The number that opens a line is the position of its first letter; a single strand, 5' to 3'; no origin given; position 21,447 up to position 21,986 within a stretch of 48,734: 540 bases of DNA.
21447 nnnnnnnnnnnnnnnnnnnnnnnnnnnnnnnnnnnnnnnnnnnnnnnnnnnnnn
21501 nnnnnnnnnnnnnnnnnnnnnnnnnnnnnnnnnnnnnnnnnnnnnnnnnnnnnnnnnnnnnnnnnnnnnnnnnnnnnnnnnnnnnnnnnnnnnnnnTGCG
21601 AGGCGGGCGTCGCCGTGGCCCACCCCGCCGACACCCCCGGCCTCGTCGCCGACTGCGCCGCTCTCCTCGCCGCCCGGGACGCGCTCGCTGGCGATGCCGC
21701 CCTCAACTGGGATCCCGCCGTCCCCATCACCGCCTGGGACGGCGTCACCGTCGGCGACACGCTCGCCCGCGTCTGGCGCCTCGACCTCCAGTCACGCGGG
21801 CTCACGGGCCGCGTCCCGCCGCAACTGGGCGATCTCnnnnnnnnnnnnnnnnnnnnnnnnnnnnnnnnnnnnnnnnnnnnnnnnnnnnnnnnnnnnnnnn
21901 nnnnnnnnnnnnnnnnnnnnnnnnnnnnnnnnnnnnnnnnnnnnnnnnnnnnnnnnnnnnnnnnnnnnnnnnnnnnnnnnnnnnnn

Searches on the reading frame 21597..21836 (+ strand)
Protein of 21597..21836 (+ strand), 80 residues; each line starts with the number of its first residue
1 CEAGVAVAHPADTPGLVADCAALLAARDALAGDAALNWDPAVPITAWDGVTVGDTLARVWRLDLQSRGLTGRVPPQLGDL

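Call 10: search_protein_families(library=pfam, proteins=[window:21597-21836:+], max_evalue=10)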
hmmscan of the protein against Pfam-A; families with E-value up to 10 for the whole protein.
seq(80 aa): 1 family
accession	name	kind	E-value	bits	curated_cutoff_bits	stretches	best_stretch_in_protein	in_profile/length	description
PF08972.17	DUF1902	-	0.13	12.8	22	1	2-23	11-32/74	Domain of unknown function (DUF1902)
